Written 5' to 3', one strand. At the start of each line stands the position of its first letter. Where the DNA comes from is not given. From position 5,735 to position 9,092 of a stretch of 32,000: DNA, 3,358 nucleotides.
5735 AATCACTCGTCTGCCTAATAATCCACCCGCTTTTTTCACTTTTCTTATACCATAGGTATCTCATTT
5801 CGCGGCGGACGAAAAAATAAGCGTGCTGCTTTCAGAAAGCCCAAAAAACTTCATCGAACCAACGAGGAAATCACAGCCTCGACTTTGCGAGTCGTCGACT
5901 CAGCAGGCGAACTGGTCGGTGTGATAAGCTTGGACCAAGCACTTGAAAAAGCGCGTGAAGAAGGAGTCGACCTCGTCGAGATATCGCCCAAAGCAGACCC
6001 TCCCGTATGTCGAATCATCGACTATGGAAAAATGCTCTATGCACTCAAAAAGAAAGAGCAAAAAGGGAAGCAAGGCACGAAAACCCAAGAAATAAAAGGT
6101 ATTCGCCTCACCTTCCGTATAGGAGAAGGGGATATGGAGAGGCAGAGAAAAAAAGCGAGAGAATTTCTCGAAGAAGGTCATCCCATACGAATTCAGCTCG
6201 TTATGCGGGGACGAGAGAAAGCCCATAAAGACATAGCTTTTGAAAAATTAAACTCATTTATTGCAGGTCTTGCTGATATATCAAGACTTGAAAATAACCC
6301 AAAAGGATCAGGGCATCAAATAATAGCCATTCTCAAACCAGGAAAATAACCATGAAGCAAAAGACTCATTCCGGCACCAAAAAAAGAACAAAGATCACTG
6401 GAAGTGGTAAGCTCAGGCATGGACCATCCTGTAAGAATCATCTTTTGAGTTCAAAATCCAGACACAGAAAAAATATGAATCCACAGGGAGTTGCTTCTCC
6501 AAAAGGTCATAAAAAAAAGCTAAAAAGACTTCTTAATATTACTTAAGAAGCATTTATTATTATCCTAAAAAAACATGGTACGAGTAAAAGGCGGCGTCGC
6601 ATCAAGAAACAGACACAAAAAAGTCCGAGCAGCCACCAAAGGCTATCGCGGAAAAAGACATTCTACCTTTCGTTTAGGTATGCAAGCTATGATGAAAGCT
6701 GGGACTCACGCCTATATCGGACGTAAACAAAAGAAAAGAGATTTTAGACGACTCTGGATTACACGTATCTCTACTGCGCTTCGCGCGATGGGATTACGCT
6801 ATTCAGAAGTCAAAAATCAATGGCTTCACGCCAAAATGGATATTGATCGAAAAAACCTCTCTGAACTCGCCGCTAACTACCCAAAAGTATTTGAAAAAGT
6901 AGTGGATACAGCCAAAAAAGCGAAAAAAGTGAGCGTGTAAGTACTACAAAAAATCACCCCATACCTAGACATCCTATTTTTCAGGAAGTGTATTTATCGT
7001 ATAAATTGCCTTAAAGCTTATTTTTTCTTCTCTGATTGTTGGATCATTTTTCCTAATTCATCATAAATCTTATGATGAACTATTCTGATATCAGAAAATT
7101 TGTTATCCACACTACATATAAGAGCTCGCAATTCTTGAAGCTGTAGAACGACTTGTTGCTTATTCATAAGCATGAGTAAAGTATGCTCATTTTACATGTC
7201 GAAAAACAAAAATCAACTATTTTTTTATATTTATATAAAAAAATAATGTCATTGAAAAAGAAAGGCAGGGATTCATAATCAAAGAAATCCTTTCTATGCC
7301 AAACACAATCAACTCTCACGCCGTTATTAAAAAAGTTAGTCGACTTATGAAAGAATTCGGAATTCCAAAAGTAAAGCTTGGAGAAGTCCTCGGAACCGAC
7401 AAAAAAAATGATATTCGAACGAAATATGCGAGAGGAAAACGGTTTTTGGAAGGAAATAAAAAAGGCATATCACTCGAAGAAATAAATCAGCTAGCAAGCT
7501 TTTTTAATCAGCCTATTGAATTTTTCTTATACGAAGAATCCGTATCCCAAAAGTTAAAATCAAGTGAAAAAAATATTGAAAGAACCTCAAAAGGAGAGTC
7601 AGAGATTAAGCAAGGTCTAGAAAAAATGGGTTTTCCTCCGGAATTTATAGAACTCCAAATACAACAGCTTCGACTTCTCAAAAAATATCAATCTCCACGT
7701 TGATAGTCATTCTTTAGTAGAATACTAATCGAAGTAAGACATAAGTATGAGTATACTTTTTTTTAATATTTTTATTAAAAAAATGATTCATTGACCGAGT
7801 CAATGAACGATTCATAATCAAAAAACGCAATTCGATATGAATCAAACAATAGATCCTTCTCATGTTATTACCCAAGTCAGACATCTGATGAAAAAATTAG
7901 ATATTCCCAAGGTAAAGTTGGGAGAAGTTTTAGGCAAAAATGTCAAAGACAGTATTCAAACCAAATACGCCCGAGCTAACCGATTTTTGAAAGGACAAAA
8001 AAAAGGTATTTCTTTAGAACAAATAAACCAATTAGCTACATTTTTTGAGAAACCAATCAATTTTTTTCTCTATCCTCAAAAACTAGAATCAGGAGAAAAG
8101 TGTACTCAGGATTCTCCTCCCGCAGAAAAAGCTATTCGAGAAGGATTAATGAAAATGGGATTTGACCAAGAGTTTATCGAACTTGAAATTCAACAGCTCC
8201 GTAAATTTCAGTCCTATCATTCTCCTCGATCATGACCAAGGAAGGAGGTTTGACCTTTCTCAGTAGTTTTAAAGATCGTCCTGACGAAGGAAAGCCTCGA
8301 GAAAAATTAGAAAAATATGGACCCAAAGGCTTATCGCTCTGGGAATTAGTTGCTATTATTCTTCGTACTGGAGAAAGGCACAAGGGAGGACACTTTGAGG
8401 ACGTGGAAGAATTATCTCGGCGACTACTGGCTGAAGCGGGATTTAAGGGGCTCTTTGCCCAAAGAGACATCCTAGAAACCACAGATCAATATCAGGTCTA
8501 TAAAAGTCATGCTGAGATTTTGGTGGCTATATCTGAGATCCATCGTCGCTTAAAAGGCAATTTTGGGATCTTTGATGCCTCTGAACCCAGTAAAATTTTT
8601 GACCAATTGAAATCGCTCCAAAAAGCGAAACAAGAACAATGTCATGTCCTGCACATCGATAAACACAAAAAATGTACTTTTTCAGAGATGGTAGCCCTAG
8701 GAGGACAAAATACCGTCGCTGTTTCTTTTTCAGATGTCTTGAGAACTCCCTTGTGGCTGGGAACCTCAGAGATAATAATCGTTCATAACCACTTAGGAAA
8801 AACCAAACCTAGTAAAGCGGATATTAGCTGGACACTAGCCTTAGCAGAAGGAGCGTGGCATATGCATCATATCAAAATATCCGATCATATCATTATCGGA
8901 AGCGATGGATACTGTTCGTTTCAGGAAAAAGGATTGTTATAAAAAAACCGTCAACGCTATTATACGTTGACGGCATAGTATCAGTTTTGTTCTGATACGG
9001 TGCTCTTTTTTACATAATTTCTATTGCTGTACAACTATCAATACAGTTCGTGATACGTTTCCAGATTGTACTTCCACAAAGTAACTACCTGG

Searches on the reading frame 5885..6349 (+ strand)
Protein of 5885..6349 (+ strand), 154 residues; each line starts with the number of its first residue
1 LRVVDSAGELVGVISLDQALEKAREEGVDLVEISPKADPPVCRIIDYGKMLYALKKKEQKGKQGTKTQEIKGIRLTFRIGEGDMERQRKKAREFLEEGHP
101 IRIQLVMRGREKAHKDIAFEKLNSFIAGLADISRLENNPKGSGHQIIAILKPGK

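Call 6: search_protein_families(library=pfam, proteins=[window:5885-6349:+], max_evalue=0.01)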
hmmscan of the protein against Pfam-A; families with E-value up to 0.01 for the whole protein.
window:5885-6349:+ (154 aa): 3 families
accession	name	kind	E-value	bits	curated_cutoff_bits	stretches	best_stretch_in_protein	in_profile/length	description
PF05198.21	IF3_N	-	7.1e-24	84.2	26.9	1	2-60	11-69/70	Translation initiation factor IF-3, N-terminal domain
PF00707.27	IF3_C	-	6.6e-21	74.5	34.8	1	69-152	2-85/86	Translation initiation factor IF-3, C-terminal domain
PF14877.11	mIF3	-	0.0046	17.1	33.8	1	53-107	110-165/177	Mitochondrial translation initiation factor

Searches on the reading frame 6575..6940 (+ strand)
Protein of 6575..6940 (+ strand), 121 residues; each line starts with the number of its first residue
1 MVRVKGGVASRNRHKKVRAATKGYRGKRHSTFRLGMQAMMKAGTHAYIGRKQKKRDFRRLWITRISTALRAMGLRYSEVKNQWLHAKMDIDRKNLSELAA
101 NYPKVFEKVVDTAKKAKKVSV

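Call 6: search_protein_families(library=pfam, proteins=[window:6575-6940:+], max_evalue=0.01)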
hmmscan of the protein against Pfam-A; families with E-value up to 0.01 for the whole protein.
window:6575-6940:+ (121 aa): 1 family
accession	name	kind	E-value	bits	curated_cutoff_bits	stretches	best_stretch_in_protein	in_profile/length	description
PF00453.23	Ribosomal_L20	-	2.7e-34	117.9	30.8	1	3-108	1-106/107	Ribosomal protein L20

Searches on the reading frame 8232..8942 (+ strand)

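Call 7: search_protein_families(library=pfam, proteins=[window:8232-8942:+], max_evalue=0.01)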
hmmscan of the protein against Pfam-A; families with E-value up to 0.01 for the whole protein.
window:8232-8942:+ (236 aa): 2 families
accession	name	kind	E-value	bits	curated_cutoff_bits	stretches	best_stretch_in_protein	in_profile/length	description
PF04002.20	RadC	-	1.7e-21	76.9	22.1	1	118-235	3-121/121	RadC-like JAB domain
PF20582.4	UPF0758_N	-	2.4e-11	44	27.1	1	14-75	2-58/77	UPF0758 N-terminal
